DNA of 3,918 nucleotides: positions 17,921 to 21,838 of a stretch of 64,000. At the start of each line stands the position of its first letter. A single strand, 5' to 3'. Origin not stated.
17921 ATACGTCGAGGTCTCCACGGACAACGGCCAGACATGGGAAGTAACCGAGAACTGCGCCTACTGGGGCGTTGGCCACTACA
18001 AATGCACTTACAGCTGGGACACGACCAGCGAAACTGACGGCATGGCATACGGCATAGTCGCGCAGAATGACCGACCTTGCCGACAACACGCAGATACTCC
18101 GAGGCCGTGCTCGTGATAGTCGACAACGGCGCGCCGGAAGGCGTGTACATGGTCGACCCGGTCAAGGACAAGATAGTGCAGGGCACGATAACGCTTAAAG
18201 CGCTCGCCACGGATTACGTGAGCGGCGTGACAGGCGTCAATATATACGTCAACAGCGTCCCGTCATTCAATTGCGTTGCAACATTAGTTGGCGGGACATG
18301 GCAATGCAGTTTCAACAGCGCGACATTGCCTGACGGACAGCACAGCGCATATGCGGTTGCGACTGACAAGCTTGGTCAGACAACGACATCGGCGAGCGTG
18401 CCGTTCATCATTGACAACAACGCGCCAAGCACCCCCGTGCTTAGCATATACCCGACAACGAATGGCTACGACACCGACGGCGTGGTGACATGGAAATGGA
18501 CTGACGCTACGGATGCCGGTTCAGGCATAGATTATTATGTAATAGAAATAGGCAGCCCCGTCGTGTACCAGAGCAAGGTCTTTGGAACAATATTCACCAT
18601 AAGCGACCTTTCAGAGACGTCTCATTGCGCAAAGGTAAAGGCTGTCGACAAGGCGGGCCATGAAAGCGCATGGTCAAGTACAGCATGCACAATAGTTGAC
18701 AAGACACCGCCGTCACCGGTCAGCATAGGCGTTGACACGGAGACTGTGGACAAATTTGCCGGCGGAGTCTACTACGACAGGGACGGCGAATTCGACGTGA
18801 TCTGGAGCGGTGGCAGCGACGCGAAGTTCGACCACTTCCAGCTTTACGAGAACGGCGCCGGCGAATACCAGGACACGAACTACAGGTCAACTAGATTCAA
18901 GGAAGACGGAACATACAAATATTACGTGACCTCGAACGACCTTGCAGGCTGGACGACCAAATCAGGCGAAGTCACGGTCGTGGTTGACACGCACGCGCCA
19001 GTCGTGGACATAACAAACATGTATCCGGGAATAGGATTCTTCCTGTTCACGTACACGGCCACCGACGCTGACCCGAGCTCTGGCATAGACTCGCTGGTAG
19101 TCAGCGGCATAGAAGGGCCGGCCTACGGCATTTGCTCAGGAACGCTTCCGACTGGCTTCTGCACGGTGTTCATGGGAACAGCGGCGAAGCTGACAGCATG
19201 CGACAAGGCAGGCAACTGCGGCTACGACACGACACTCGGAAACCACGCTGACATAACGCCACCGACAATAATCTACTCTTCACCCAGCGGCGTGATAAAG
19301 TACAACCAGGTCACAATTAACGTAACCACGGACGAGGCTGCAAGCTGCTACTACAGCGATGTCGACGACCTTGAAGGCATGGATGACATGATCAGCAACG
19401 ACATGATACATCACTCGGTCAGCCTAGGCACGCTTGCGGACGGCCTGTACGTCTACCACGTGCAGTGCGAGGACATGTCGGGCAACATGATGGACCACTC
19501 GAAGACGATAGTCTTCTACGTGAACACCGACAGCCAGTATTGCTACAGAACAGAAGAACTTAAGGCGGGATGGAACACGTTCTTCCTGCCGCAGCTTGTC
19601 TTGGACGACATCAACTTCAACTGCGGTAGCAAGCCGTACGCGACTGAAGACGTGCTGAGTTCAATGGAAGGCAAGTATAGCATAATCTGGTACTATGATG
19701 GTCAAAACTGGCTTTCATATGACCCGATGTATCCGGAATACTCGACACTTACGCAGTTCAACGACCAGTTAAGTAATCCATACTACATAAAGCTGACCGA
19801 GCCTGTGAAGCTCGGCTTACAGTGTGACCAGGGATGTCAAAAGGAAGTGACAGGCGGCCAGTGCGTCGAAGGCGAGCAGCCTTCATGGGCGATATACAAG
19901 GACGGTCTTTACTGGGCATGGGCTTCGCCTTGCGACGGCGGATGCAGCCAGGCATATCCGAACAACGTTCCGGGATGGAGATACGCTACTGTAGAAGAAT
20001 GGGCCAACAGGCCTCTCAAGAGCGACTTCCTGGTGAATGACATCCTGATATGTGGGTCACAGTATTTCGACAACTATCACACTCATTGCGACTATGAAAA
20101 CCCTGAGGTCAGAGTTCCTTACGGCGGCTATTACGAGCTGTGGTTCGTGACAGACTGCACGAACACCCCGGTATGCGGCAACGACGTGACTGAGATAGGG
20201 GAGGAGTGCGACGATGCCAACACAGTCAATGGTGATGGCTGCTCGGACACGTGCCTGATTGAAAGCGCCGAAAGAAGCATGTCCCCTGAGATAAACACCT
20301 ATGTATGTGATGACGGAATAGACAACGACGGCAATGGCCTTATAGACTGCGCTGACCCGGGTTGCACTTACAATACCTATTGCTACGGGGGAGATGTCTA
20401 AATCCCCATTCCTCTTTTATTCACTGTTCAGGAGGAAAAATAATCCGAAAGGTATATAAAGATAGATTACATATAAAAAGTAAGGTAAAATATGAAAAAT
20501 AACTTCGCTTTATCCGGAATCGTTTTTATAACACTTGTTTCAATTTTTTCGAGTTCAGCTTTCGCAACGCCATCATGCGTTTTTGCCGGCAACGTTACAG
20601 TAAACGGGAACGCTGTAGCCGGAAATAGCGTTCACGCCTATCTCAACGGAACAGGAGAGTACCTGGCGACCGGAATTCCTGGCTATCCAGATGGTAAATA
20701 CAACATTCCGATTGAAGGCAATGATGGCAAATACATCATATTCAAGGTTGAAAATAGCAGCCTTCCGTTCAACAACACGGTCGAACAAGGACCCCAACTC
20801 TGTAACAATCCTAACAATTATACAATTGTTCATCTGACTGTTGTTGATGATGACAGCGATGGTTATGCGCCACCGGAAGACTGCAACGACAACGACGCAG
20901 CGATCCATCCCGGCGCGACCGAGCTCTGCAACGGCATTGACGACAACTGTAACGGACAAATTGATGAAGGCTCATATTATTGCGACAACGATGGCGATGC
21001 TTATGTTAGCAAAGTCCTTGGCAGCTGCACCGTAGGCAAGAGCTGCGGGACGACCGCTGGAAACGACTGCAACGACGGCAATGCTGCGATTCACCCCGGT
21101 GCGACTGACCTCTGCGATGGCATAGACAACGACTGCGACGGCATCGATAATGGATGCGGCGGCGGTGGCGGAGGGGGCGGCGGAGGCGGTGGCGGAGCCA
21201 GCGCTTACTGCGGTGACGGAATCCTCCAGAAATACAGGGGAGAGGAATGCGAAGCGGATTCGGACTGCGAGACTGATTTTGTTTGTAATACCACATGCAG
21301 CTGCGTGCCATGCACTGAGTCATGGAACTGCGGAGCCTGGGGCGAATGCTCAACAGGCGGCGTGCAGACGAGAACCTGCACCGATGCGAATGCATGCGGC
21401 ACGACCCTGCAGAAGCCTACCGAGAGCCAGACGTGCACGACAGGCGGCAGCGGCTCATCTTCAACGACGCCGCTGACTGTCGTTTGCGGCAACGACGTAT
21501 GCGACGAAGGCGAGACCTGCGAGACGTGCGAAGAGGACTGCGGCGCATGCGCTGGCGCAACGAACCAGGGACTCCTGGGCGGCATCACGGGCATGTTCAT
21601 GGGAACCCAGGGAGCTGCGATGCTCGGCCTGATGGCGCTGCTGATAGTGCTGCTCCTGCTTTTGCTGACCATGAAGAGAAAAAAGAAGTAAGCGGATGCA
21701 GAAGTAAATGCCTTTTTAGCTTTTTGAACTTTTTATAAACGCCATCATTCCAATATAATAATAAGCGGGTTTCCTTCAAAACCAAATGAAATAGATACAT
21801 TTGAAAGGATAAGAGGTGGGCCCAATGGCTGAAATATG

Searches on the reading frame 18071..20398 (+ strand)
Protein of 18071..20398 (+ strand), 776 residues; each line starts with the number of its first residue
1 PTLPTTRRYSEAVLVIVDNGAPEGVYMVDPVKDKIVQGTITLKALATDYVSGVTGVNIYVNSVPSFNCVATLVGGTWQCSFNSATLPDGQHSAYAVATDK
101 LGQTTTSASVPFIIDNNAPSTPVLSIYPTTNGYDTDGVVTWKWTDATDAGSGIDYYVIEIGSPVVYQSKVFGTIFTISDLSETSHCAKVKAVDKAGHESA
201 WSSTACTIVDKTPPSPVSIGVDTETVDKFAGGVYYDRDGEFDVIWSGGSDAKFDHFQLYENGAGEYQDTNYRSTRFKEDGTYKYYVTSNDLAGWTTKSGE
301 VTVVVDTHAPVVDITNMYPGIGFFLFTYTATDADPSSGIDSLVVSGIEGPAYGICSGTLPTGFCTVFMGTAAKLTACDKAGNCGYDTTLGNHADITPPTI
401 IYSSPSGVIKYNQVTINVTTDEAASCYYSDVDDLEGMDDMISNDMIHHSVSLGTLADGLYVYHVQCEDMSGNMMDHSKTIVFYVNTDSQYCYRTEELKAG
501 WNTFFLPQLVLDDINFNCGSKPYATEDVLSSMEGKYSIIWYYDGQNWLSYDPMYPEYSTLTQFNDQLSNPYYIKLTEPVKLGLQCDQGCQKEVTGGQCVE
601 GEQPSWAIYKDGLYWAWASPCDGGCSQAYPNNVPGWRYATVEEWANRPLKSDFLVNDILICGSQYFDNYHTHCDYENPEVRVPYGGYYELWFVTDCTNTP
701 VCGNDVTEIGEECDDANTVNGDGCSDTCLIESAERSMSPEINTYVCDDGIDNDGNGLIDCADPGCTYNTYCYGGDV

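Call 6: search_protein_families(library=pfam, proteins=[window:18071-20398:+], max_evalue=0.01)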
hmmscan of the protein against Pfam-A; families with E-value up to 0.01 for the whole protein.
window:18071-20398:+ (776 aa): 4 families
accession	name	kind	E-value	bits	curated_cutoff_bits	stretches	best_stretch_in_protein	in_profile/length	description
PF19077.6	Big_13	-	3.7e-15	56.7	27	2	66-116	54-102/102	Bacterial Ig-like domain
PF17957.7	Big_7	-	1.1e-07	32.8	24.1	1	27-92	5-67/70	Bacterial Ig domain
PF13750.12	Big_3_3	-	1.1e-06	28.8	27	1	76-127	2-54/157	Bacterial Ig-like domain (group 3)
PF13948.11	DUF4215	-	0.00018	22.2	27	1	695-728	16-46/47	Domain of unknown function (DUF4215)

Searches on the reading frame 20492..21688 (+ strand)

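Call 36: search_protein_families(library=pfam, proteins=[window:20492-21688:+], max_evalue=0.01)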
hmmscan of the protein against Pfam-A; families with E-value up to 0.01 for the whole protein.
window:20492-21688:+ (399 aa): 1 family
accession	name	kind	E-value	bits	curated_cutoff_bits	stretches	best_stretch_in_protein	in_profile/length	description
PF11617.13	Cu-binding_MopE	-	3e-22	79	27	2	130-159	1-30/30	Putative metal-binding motif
